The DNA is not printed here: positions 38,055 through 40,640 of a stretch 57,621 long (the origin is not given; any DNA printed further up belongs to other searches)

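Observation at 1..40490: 40-kb surface-glycan island with the parts list of an O-linked protein glycosylation / decorated-polymer pathway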

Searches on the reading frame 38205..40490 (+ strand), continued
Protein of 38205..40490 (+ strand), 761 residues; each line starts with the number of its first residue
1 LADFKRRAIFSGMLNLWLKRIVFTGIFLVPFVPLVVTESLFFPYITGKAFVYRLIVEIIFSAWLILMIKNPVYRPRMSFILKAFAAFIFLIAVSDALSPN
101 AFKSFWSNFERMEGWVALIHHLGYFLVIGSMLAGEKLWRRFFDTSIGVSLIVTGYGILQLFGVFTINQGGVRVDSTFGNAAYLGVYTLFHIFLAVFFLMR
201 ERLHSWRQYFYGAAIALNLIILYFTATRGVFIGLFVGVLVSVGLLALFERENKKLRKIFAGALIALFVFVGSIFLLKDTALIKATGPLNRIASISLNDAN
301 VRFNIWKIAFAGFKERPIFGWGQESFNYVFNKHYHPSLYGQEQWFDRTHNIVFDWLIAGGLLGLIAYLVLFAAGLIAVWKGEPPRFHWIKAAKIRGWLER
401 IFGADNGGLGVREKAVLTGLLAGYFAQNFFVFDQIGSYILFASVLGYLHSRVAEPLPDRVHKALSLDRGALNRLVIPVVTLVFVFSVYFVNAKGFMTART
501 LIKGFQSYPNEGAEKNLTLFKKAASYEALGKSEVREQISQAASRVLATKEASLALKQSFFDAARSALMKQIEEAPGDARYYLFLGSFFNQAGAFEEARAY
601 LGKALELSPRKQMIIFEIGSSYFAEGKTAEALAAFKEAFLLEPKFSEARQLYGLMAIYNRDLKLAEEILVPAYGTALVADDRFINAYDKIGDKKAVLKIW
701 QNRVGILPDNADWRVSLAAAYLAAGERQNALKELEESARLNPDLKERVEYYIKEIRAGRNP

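Call 16: find_homologous_proteins(query=window:38205-40490:+, max_evalue=1e-10)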
Query window:38205-40490:+ (761 aa): 4186 proteins with E <= 1e-10 among 8000 candidates; the best 120 are listed.
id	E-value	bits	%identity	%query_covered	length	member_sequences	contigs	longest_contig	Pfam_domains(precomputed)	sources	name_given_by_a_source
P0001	0.0e+0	1657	100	98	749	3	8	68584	PF14559.13,PF00515.35,PF13424.13,PF13432.13,PF13428.13,PF13181.13,PF07719.24,PF04932.21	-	-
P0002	7.3e-297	1005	60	97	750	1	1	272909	PF14559.13,PF23914.2,PF13414.13,PF00515.35,PF13424.13,PF21033.5,PF13432.13,PF13428.13,PF13181.13,PF07719.24,PF04932.21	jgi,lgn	jgi:O-antigen ligase/Flp pilus assembly protein TadD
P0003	1.4e-227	776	51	98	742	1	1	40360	PF14559.13,PF23914.2,PF13414.13,PF00515.35,PF13424.13,PF13432.13,PF13428.13,PF13181.13,PF07719.24,PF04932.21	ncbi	-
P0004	3.9e-224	765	49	98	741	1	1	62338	PF13431.13,PF23914.2,PF13414.13,PF13176.13,PF13428.13,PF14559.13,PF00515.35,PF13424.13,PF21033.5,PF13432.13,PF13181.13,PF07719.24,PF13174.13,PF04932.21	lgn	-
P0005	3.8e-217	742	50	98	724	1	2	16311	PF13431.13,PF23914.2,PF13414.13,PF13176.13,PF13428.13,PF14559.13,PF00515.35,PF13424.13,PF21033.5,PF13432.13,PF13181.13,PF07719.24,PF04932.21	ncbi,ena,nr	ncbi:MAG: hypothetical protein CEO19_206 [Parcubacteria group bacterium Gr01-1014_73]|nr:MAG: hypoth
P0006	6.5e-217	741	50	97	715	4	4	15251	PF13431.13,PF23914.2,PF13414.13,PF13176.13,PF13428.13,PF14559.13,PF00515.35,PF12895.14,PF13424.13,PF21033.5,PF13432.13,PF13181.13,PF07719.24,PF04932.21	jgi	-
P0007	7.4e-216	737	48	98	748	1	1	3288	PF14559.13,PF23914.2,PF00515.35,PF12895.14,PF13424.13,PF21033.5,PF13432.13,PF13428.13,PF13181.13,PF07719.24,PF04932.21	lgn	-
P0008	1.2e-215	736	47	98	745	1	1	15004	PF23914.2,PF13414.13,PF13176.13,PF13428.13,PF14559.13,PF13371.13,PF00515.35,PF12895.14,PF13424.13,PF21033.5,PF13432.13,PF13181.13,PF07719.24,PF04932.21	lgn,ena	-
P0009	3.3e-214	732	48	98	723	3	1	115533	PF13431.13,PF13414.13,PF13176.13,PF13428.13,PF14559.13,PF13371.13,PF00515.35,PF12895.14,PF13424.13,PF21033.5,PF13432.13,PF13181.13,PF07719.24,PF04932.21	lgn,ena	-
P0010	7.5e-214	731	47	98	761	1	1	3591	PF14559.13,PF00515.35,PF12895.14,PF13424.13,PF13176.13,PF21033.5,PF13428.13,PF13181.13,PF07719.24,PF04932.21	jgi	jgi:tetratricopeptide (TPR) repeat protein/O-antigen ligase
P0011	1.9e-213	729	50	98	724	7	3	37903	PF13431.13,PF23914.2,PF13176.13,PF13428.13,PF14559.13,PF00515.35,PF13424.13,PF21033.5,PF13432.13,PF13181.13,PF07719.24,PF04932.21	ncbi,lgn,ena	ncbi:MAG: O-antigen ligase family protein [Patescibacteria group bacterium]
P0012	7.9e-213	727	49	97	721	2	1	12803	PF23914.2,PF13414.13,PF25058.2,PF13176.13,PF13428.13,PF14559.13,PF00515.35,PF12895.14,PF13424.13,PF21033.5,PF13432.13,PF13181.13,PF14561.13,PF07719.24,PF04932.21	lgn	-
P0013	2.4e-212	726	48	98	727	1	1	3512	PF14559.13,PF13431.13,PF13414.13,PF00515.35,PF12895.14,PF13424.13,PF21033.5,PF13428.13,PF13181.13,PF07719.24,PF04932.21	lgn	-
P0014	4.0e-212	725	50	98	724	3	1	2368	PF13431.13,PF23914.2,PF13176.13,PF13428.13,PF14559.13,PF00515.35,PF13424.13,PF21033.5,PF13432.13,PF13181.13,PF07719.24,PF04932.21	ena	-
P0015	4.1e-212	725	49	97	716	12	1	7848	PF00515.35,PF13424.13,PF13176.13,PF21033.5,PF13428.13,PF13181.13,PF07719.24,PF04932.21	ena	-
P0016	6.2e-212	724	49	97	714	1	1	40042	PF23914.2,PF13414.13,PF00515.35,PF13424.13,PF13176.13,PF21033.5,PF13432.13,PF13428.13,PF13181.13,PF07719.24,PF04932.21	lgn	-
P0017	7.7e-212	724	49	98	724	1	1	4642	PF14559.13,PF23914.2,PF00515.35,PF13424.13,PF13176.13,PF21033.5,PF13428.13,PF13181.13,PF07719.24,PF04932.21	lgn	-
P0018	7.7e-212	724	47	98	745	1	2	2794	PF14559.13,PF13414.13,PF00515.35,PF13424.13,PF21033.5,PF13428.13,PF13181.13,PF07719.24,PF04932.21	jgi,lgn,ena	-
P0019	9.6e-212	724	46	99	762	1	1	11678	PF13431.13,PF23914.2,PF13414.13,PF13176.13,PF13428.13,PF14559.13,PF00515.35,PF12895.14,PF13424.13,PF21033.5,PF13432.13,PF13181.13,PF07719.24,PF04932.21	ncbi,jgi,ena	ncbi:MAG: O-antigen ligase family protein [Candidatus Paceibacterota bacterium]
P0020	1.7e-211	723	47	98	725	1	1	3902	PF14559.13,PF23914.2,PF13414.13,PF00515.35,PF13424.13,PF13428.13,PF13181.13,PF14561.13,PF07719.24,PF04932.21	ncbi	-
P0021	5.5e-211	721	47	98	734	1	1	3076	PF14559.13,PF13414.13,PF00515.35,PF12895.14,PF21033.5,PF13432.13,PF13428.13,PF07719.24,PF04932.21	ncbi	-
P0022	1.3e-210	720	49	98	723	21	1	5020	PF13414.13,PF00515.35,PF13424.13,PF13176.13,PF21033.5,PF13432.13,PF13428.13,PF13181.13,PF07719.24,PF04932.21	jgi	-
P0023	5.4e-210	718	48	98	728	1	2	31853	PF25063.1,PF13414.13,PF25058.2,PF13428.13,PF14559.13,PF00515.35,PF12895.14,PF21033.5,PF13432.13,PF13181.13,PF14561.13,PF07719.24,PF04932.21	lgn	-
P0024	7.4e-210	717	46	98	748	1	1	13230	PF13431.13,PF23914.2,PF13414.13,PF13428.13,PF14559.13,PF00515.35,PF13424.13,PF21033.5,PF13432.13,PF13181.13,PF14561.13,PF07719.24,PF04932.21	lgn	-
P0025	2.0e-208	713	46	98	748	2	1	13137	PF23914.2,PF13414.13,PF13428.13,PF14559.13,PF00515.35,PF12895.14,PF13424.13,PF21033.5,PF13432.13,PF13181.13,PF14561.13,PF07719.24,PF04932.21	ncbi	-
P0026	2.9e-208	712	47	98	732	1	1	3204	PF13431.13,PF23914.2,PF13414.13,PF13176.13,PF13428.13,PF14559.13,PF24575.2,PF00515.35,PF12895.14,PF21033.5,PF13432.13,PF13429.13,PF13181.13,PF14561.13,PF07719.24,PF04932.21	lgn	-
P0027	4.2e-208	712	48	98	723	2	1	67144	PF23914.2,PF13414.13,PF00515.35,PF13424.13,PF13176.13,PF21033.5,PF13432.13,PF13428.13,PF13181.13,PF07719.24,PF04932.21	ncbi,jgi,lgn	ncbi:MAG: O-antigen ligase family protein [Candidatus Paceibacterota bacterium]|jgi:O-antigen ligase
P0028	8.3e-208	711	46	98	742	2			PF13431.13,PF23914.2,PF13414.13,PF13176.13,PF13428.13,PF14559.13,PF12895.14,PF21033.5,PF13432.13,PF13181.13,PF14561.13,PF07719.24,PF13174.13,PF04932.21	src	-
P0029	9.3e-208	710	48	97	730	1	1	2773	PF14559.13,PF13414.13,PF00515.35,PF13428.13,PF13181.13,PF07719.24,PF04932.21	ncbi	-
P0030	2.1e-207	709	47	98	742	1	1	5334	PF23914.2,PF25058.2,PF13176.13,PF13428.13,PF14559.13,PF12895.14,PF21033.5,PF13432.13,PF13181.13,PF07719.24,PF04932.21,PF20308.5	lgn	-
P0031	6.1e-207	708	47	96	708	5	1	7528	PF13431.13,PF23914.2,PF13414.13,PF13176.13,PF13428.13,PF14559.13,PF00515.35,PF13424.13,PF21033.5,PF13181.13,PF07719.24,PF04932.21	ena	-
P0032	1.4e-205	703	48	96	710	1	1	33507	PF25063.1,PF23914.2,PF13414.13,PF13428.13,PF14559.13,PF00515.35,PF12895.14,PF13424.13,PF21033.5,PF13432.13,PF13181.13,PF14561.13,PF07719.24,PF13174.13,PF04932.21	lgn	-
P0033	1.5e-205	703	47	98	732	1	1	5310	PF14559.13,PF13414.13,PF25058.2,PF00515.35,PF12895.14,PF21033.5,PF13428.13,PF13181.13,PF07719.24,PF04932.21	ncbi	-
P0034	2.5e-205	702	46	98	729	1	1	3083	PF13431.13,PF23914.2,PF13414.13,PF25058.2,PF13176.13,PF13428.13,PF14559.13,PF13371.13,PF00515.35,PF12895.14,PF13424.13,PF21033.5,PF13432.13,PF13181.13,PF07719.24,PF13174.13,PF04932.21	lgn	-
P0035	8.4e-205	701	46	98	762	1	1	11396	PF13431.13,PF23914.2,PF13414.13,PF13176.13,PF13428.13,PF14559.13,PF00515.35,PF12895.14,PF13424.13,PF21033.5,PF13432.13,PF13181.13,PF14561.13,PF07719.24,PF13174.13,PF04932.21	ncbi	-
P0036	1.3e-204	700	47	98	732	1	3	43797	PF14559.13,PF00515.35,PF21033.5,PF13428.13,PF13181.13,PF07719.24,PF04932.21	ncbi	-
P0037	2.6e-203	696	47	98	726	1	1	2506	PF13431.13,PF23914.2,PF13414.13,PF13176.13,PF13428.13,PF14559.13,PF00515.35,PF12895.14,PF13424.13,PF21033.5,PF13432.13,PF13181.13,PF07719.24,PF04932.21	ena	-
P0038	4.6e-203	695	47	96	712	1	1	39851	PF25063.1,PF23914.2,PF13414.13,PF25058.2,PF13176.13,PF13428.13,PF14559.13,PF00515.35,PF12895.14,PF13424.13,PF21033.5,PF13181.13,PF14561.13,PF07719.24,PF04932.21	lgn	-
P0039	6.0e-203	695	46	98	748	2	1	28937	PF14559.13,PF13431.13,PF23914.2,PF13432.13,PF13428.13,PF13181.13,PF14561.13,PF07719.24,PF04932.21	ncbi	-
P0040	1.5e-202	693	47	98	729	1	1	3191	PF25063.1,PF23914.2,PF13414.13,PF25058.2,PF21545.4,PF13176.13,PF13428.13,PF13374.13,PF14559.13,PF00515.35,PF12895.14,PF13424.13,PF21033.5,PF13432.13,PF13181.13,PF14561.13,PF07719.24,PF13174.13,PF04932.21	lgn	-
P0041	1.8e-202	693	47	98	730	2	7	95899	PF23914.2,PF13414.13,PF13176.13,PF13428.13,PF14559.13,PF00515.35,PF12895.14,PF13424.13,PF21033.5,PF13432.13,PF09295.17,PF13181.13,PF07719.24,PF04932.21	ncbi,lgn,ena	ncbi:MAG: O-antigen ligase family protein [Patescibacteria group bacterium]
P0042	2.3e-202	693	46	98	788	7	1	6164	PF23914.2,PF13428.13,PF13374.13,PF14559.13,PF00515.35,PF12895.14,PF13424.13,PF21033.5,PF13432.13,PF13181.13,PF14561.13,PF07719.24,PF04932.21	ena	-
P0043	5.4e-202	691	46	98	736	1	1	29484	PF14559.13,PF00515.35,PF12895.14,PF13424.13,PF21033.5,PF13428.13,PF13181.13,PF07719.24,PF04932.21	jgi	-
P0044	6.9e-202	691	47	98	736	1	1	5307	PF13431.13,PF23914.2,PF13428.13,PF14559.13,PF00515.35,PF12895.14,PF13424.13,PF21033.5,PF13432.13,PF13181.13,PF14561.13,PF07719.24,PF04932.21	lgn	-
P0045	1.2e-201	690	46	98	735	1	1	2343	PF14559.13,PF23914.2,PF13181.13,PF04932.21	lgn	-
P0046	1.2e-199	684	46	98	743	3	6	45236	PF23914.2,PF25058.2,PF13176.13,PF13428.13,PF14559.13,PF12895.14,PF13424.13,PF13432.13,PF13181.13,PF14561.13,PF07719.24,PF13174.13,PF04932.21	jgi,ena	-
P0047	2.0e-199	683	45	98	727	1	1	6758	PF14559.13,PF13431.13,PF23914.2,PF13414.13,PF00515.35,PF12895.14,PF12569.15,PF13428.13,PF13181.13,PF07719.24,PF04932.21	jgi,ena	-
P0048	5.6e-199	681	47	98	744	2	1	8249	PF14559.13,PF13431.13,PF13414.13,PF00515.35,PF12895.14,PF13424.13,PF21033.5,PF13428.13,PF13181.13,PF07719.24,PF04932.21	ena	-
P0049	7.1e-199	681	46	98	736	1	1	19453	PF14559.13,PF23914.2,PF21033.5,PF14561.13,PF04932.21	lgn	-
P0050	2.2e-198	679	46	98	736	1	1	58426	PF14559.13,PF23914.2,PF13428.13,PF14561.13,PF04932.21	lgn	-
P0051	4.4e-198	678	47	98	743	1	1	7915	PF23914.2,PF13428.13,PF14559.13,PF00515.35,PF12895.14,PF13424.13,PF21033.5,PF13432.13,PF13181.13,PF14561.13,PF07719.24,PF04932.21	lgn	-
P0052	4.9e-198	678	44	98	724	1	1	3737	PF23914.2,PF13414.13,PF13428.13,PF14559.13,PF00515.35,PF13424.13,PF21033.5,PF13432.13,PF13181.13,PF14561.13,PF07719.24,PF04932.21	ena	-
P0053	7.0e-198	678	46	98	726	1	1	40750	PF13431.13,PF23914.2,PF25062.2,PF13414.13,PF13176.13,PF13428.13,PF14559.13,PF13371.13,PF00515.35,PF12895.14,PF13424.13,PF21033.5,PF13432.13,PF13181.13,PF14561.13,PF07719.24,PF13174.13,PF04932.21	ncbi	-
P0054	7.1e-198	678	45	98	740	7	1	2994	PF00515.35,PF12895.14,PF13424.13,PF13176.13,PF13432.13,PF13428.13,PF13181.13,PF07719.24,PF04932.21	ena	-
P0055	9.9e-198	677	47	97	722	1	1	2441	PF14559.13,PF23914.2,PF13424.13,PF21033.5,PF13432.13,PF13428.13,PF13181.13,PF14561.13,PF07719.24,PF04932.21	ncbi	-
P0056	1.1e-197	677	48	98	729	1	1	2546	PF23914.2,PF13176.13,PF13428.13,PF13374.13,PF14559.13,PF00515.35,PF12895.14,PF13424.13,PF21033.5,PF13432.13,PF13181.13,PF14561.13,PF07719.24,PF04932.21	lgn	-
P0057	1.1e-197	677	46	98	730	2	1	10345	PF23914.2,PF13414.13,PF13428.13,PF13374.13,PF14559.13,PF00515.35,PF12895.14,PF13424.13,PF21033.5,PF13432.13,PF13181.13,PF14561.13,PF07719.24,PF04932.21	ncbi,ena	-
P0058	1.3e-197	677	47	98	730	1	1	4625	PF13431.13,PF23914.2,PF13414.13,PF13176.13,PF13428.13,PF07721.21,PF14559.13,PF00515.35,PF12895.14,PF13424.13,PF21033.5,PF13432.13,PF13181.13,PF14561.13,PF07719.24,PF04932.21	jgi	jgi:O-antigen ligase/tetratricopeptide (TPR) repeat protein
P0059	1.4e-197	677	47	98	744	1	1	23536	PF13431.13,PF23914.2,PF13428.13,PF14559.13,PF00515.35,PF12895.14,PF13424.13,PF21033.5,PF13432.13,PF13181.13,PF07719.24,PF04932.21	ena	-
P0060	1.6e-197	677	46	98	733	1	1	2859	PF13431.13,PF23914.2,PF13414.13,PF13176.13,PF13428.13,PF14559.13,PF13371.13,PF00515.35,PF12895.14,PF13424.13,PF21033.5,PF13432.13,PF13181.13,PF14561.13,PF07719.24,PF04932.21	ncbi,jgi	-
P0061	1.8e-197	676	47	98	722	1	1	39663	PF14559.13,PF23914.2,PF00515.35,PF13424.13,PF21033.5,PF13428.13,PF13181.13,PF14561.13,PF07719.24,PF04932.21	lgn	-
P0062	1.8e-197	676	46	98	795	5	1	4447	PF23914.2,PF13428.13,PF14559.13,PF00515.35,PF12895.14,PF13424.13,PF21033.5,PF13432.13,PF13181.13,PF14561.13,PF07719.24,PF04932.21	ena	-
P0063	8.5e-197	674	45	98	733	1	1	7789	PF13431.13,PF23914.2,PF13414.13,PF13176.13,PF13428.13,PF14559.13,PF00515.35,PF12895.14,PF13424.13,PF21033.5,PF13432.13,PF13181.13,PF14561.13,PF07719.24,PF04932.21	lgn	-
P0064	1.8e-196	673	46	98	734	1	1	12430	PF13431.13,PF23914.2,PF13414.13,PF13428.13,PF14559.13,PF00515.35,PF13424.13,PF21033.5,PF13432.13,PF13181.13,PF07719.24,PF04932.21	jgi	jgi:O-antigen ligase/Tfp pilus assembly protein PilF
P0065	2.0e-196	673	43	98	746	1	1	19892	PF23914.2,PF13414.13,PF13428.13,PF14559.13,PF13371.13,PF00515.35,PF13432.13,PF09295.17,PF13181.13,PF07719.24,PF13174.13,PF04932.21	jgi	jgi:O-antigen ligase/tetratricopeptide (TPR) repeat protein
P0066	2.2e-196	673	46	98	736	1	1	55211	PF14559.13,PF23914.2,PF21033.5,PF14561.13,PF04932.21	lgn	-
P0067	3.2e-196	672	44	98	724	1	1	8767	PF23914.2,PF13414.13,PF13428.13,PF14559.13,PF00515.35,PF13424.13,PF21033.5,PF13432.13,PF13181.13,PF14561.13,PF07719.24,PF04932.21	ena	-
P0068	3.3e-196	672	45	98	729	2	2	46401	PF14559.13,PF23914.2,PF00515.35,PF12895.14,PF13432.13,PF13428.13,PF14561.13,PF07719.24,PF04932.21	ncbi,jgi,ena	-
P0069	6.4e-196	671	45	98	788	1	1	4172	PF14559.13,PF13414.13,PF00515.35,PF13424.13,PF21033.5,PF13428.13,PF13181.13,PF14561.13,PF07719.24,PF04932.21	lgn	-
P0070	6.5e-196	671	45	95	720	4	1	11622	PF14559.13,PF23914.2,PF00515.35,PF13424.13,PF21033.5,PF13428.13,PF13181.13,PF07719.24,PF04932.21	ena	-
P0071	6.7e-196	671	48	98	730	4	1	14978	PF14559.13,PF23914.2,PF00515.35,PF13424.13,PF13432.13,PF13428.13,PF13181.13,PF07719.24,PF04932.21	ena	-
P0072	7.6e-196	671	46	98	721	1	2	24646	PF13431.13,PF13414.13,PF13176.13,PF13428.13,PF00637.27,PF14559.13,PF13371.13,PF00515.35,PF12895.14,PF13424.13,PF21033.5,PF13432.13,PF13181.13,PF14561.13,PF07719.24,PF04932.21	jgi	jgi:O-antigen ligase/tetratricopeptide (TPR) repeat protein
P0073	8.2e-196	671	46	98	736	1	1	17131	PF14559.13,PF23914.2,PF21033.5,PF14561.13,PF04932.21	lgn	-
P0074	8.3e-196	671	46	96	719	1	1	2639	PF14559.13,PF23914.2,PF21033.5,PF13181.13,PF04932.21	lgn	-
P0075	3.4e-195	669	46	98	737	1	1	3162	PF13431.13,PF23914.2,PF13414.13,PF13176.13,PF13428.13,PF14559.13,PF00515.35,PF12895.14,PF13424.13,PF21033.5,PF13432.13,PF13181.13,PF14561.13,PF07719.24,PF13174.13,PF04932.21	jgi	-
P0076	3.9e-195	669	45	98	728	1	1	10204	PF13431.13,PF23914.2,PF13414.13,PF13176.13,PF13428.13,PF14559.13,PF13371.13,PF00515.35,PF12895.14,PF13424.13,PF21033.5,PF13432.13,PF13181.13,PF14561.13,PF07719.24,PF04932.21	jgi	jgi:tetratricopeptide (TPR) repeat protein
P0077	4.6e-195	668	46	98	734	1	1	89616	PF14559.13,PF13414.13,PF00515.35,PF21033.5,PF13181.13,PF07719.24,PF04932.21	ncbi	-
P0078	6.2e-195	668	46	98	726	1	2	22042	PF14559.13,PF23914.2,PF00515.35,PF13424.13,PF21033.5,PF13428.13,PF13181.13,PF07719.24,PF04932.21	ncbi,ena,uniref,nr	ncbi:hypothetical protein A2811_00935 [Candidatus Campbellbacteria bacterium RIFCSPHIGHO2_01_FULL_34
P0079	9.3e-195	667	46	98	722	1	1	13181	PF14559.13,PF23914.2,PF21033.5,PF13428.13,PF14561.13,PF04932.21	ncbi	-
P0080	1.0e-194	667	44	98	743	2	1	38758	PF13431.13,PF23914.2,PF13414.13,PF13176.13,PF12569.15,PF13428.13,PF14559.13,PF12895.14,PF13424.13,PF21033.5,PF13432.13,PF13429.13,PF13181.13,PF14561.13,PF07719.24,PF04932.21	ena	-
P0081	1.2e-194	667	47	98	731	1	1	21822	PF13431.13,PF23914.2,PF13176.13,PF13428.13,PF14559.13,PF00515.35,PF12895.14,PF13424.13,PF21033.5,PF13432.13,PF13181.13,PF14561.13,PF07719.24,PF04932.21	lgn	-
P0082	1.2e-194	667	45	98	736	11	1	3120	PF14559.13,PF23914.2,PF14561.13,PF04932.21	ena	-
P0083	2.0e-194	666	46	98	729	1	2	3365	PF13431.13,PF23914.2,PF13428.13,PF14559.13,PF00515.35,PF12895.14,PF13424.13,PF21033.5,PF13432.13,PF13181.13,PF14561.13,PF07719.24,PF04932.21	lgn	-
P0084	2.1e-194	666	45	98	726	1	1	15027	PF23914.2,PF13414.13,PF13176.13,PF13428.13,PF14559.13,PF13371.13,PF00515.35,PF12895.14,PF13424.13,PF13432.13,PF13181.13,PF14561.13,PF07719.24,PF04932.21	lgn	-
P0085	5.4e-194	665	43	98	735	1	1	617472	PF14559.13,PF23914.2,PF13414.13,PF13424.13,PF21033.5,PF13428.13,PF07719.24,PF04932.21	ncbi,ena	-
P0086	8.2e-194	664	46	98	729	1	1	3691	PF14559.13,PF23914.2,PF13414.13,PF00515.35,PF13424.13,PF21033.5,PF13428.13,PF13181.13,PF07719.24,PF04932.21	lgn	-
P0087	8.3e-194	664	45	98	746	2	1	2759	PF14559.13,PF13414.13,PF00515.35,PF12895.14,PF21033.5,PF13428.13,PF07719.24,PF04932.21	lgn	-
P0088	9.0e-194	664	46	98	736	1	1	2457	PF14559.13,PF23914.2,PF14561.13,PF04932.21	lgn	-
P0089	1.6e-193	663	47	98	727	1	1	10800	PF14559.13,PF00515.35,PF12895.14,PF13424.13,PF13176.13,PF13428.13,PF13181.13,PF14561.13,PF07719.24,PF04932.21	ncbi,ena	-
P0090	1.6e-193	663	45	98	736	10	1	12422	PF23914.2,PF14561.13,PF04932.21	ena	-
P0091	1.6e-193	663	44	98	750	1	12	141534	PF13431.13,PF23914.2,PF13414.13,PF13428.13,PF14559.13,PF12895.14,PF13424.13,PF21033.5,PF13432.13,PF13181.13,PF14561.13,PF07719.24,PF04932.21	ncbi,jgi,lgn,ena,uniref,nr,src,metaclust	ncbi:MAG: hypothetical protein A3C06_02985 [Candidatus Taylorbacteria bacterium RIFCSPHIGHO2_02_FULL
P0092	2.4e-193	663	45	98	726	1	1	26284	PF13431.13,PF23914.2,PF13414.13,PF13176.13,PF13428.13,PF23231.2,PF14559.13,PF00515.35,PF12895.14,PF13424.13,PF21033.5,PF13432.13,PF13181.13,PF14561.13,PF07719.24,PF04932.21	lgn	-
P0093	3.1e-193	662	44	98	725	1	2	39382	PF23914.2,PF13414.13,PF13428.13,PF14559.13,PF13371.13,PF00515.35,PF13424.13,PF21033.5,PF13432.13,PF13181.13,PF07719.24,PF04932.21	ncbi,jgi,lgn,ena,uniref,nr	ncbi:hypothetical protein COU17_02840 [Candidatus Kaiserbacteria bacterium CG10_big_fil_rev_8_21_14_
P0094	3.4e-193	662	44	98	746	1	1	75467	PF25062.2,PF13414.13,PF13428.13,PF13371.13,PF00515.35,PF13424.13,PF21033.5,PF13432.13,PF13181.13,PF07719.24,PF13174.13,PF04932.21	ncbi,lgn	ncbi:MAG: O-antigen ligase family protein [Candidatus Paceibacterota bacterium]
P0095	3.7e-193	662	44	98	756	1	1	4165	PF14559.13,PF00515.35,PF13424.13,PF13432.13,PF13428.13,PF13181.13,PF07719.24,PF04932.21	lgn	-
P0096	5.0e-193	662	45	98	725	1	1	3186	PF13431.13,PF23914.2,PF13414.13,PF13176.13,PF13428.13,PF14559.13,PF00515.35,PF13424.13,PF21033.5,PF13432.13,PF13181.13,PF14561.13,PF07719.24,PF04932.21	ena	-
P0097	5.2e-193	662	44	98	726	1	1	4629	PF14559.13,PF23914.2,PF21033.5,PF13428.13,PF13181.13,PF07719.24,PF04932.21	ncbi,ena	-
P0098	5.4e-193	662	45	98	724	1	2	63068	PF14559.13,PF23914.2,PF00515.35,PF21033.5,PF13428.13,PF13181.13,PF14561.13,PF07719.24,PF04932.21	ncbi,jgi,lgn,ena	-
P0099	5.9e-193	662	45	97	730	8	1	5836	PF23914.2,PF13176.13,PF13428.13,PF13374.13,PF07721.21,PF14559.13,PF00515.35,PF12895.14,PF13424.13,PF21033.5,PF13432.13,PF13181.13,PF14561.13,PF07719.24,PF04932.21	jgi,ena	-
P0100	6.3e-193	661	44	98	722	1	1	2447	PF23914.2,PF13414.13,PF13428.13,PF13374.13,PF14559.13,PF00515.35,PF12895.14,PF13424.13,PF21033.5,PF13432.13,PF13181.13,PF14561.13,PF07719.24,PF04932.21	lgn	-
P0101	7.7e-193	661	45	98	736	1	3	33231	PF14559.13,PF23914.2,PF14561.13,PF04932.21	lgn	-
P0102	8.8e-193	661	45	97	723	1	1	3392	PF14559.13,PF13371.13,PF13432.13,PF13428.13,PF14561.13,PF07719.24,PF04932.21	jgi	jgi:O-antigen ligase/tetratricopeptide (TPR) repeat protein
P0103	9.4e-193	661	45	98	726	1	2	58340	PF00515.35,PF13424.13,PF21033.5,PF13428.13,PF13181.13,PF07719.24,PF04932.21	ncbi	-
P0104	1.1e-192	661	50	85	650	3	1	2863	PF14559.13,PF23914.2,PF00515.35,PF12895.14,PF13424.13,PF21033.5,PF13428.13,PF13181.13,PF07719.24,PF04932.21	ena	-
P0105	1.1e-192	661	45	98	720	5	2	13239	PF13431.13,PF23914.2,PF13414.13,PF13428.13,PF14559.13,PF13371.13,PF00515.35,PF13424.13,PF21033.5,PF13432.13,PF13181.13,PF07719.24,PF13174.13,PF04932.21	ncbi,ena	ncbi:MAG TPA: O-antigen ligase family protein [Candidatus Paceibacterota bacterium]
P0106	1.2e-192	660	44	98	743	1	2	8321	PF14559.13,PF13414.13,PF00515.35,PF13424.13,PF13428.13,PF13181.13,PF07719.24,PF04932.21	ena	-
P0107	1.7e-192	660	46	96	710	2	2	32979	PF23914.2,PF13414.13,PF13176.13,PF13428.13,PF14559.13,PF00515.35,PF13424.13,PF21033.5,PF13432.13,PF13429.13,PF13181.13,PF14561.13,PF07719.24,PF04932.21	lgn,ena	-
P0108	1.8e-192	660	45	97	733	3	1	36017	PF23914.2,PF13414.13,PF13428.13,PF14559.13,PF00515.35,PF12895.14,PF13424.13,PF21033.5,PF13432.13,PF13181.13,PF14561.13,PF07719.24,PF04932.21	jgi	-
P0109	3.2e-192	659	44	98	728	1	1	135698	PF14559.13,PF13428.13,PF04932.21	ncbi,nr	ncbi:MAG: O-antigen ligase family protein [Candidatus Pacebacteria bacterium]|nr:O-antigen ligase fa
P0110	3.3e-192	659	45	98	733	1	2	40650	PF14559.13,PF23914.2,PF13414.13,PF00515.35,PF21033.5,PF13428.13,PF13181.13,PF07719.24,PF04932.21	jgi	-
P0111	3.4e-192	659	44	98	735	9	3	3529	PF23914.2,PF04932.21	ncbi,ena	ncbi:MAG: O-antigen ligase family protein [Patescibacteria group bacterium]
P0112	3.9e-192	659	45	98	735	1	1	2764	PF23914.2,PF04932.21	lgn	-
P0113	5.8e-192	658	40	72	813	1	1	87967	PF14559.13,PF00515.35,PF12895.14,PF13424.13,PF21033.5,PF13432.13,PF13428.13,PF13181.13,PF07719.24,PF04932.21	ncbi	-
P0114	6.6e-192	658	46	98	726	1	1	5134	PF14559.13,PF23914.2,PF00515.35,PF13424.13,PF21033.5,PF13428.13,PF13181.13,PF07719.24,PF04932.21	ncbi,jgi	jgi:tetratricopeptide (TPR) repeat protein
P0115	7.0e-192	658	44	98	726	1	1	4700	PF14559.13,PF23914.2,PF13424.13,PF13428.13,PF13181.13,PF14561.13,PF07719.24,PF04932.21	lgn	-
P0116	7.0e-192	658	45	98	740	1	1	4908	PF13431.13,PF23914.2,PF13414.13,PF13428.13,PF14559.13,PF00515.35,PF12895.14,PF13424.13,PF21033.5,PF13181.13,PF14561.13,PF07719.24,PF04932.21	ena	-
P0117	1.1e-191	657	45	98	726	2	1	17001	PF14559.13,PF13431.13,PF23914.2,PF00515.35,PF13424.13,PF21033.5,PF13428.13,PF13181.13,PF07719.24,PF04932.21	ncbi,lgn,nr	ncbi:MAG: O-antigen ligase family protein [Candidatus Pacebacteria bacterium]|nr:O-antigen ligase fa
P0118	1.2e-191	657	44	98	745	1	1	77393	PF13431.13,PF23914.2,PF13414.13,PF25058.2,PF13176.13,PF13428.13,PF14559.13,PF00515.35,PF12895.14,PF13424.13,PF21033.5,PF13432.13,PF13429.13,PF13181.13,PF14561.13,PF07719.24,PF13174.13,PF04932.21,PF20308.5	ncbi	-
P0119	1.3e-191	657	46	98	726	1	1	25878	PF14559.13,PF23914.2,PF00515.35,PF13424.13,PF21033.5,PF13428.13,PF13181.13,PF07719.24,PF04932.21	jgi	-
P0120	2.1e-191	656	44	98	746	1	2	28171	PF14559.13,PF23914.2,PF00515.35,PF12895.14,PF21033.5,PF13181.13,PF07719.24,PF04932.21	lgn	-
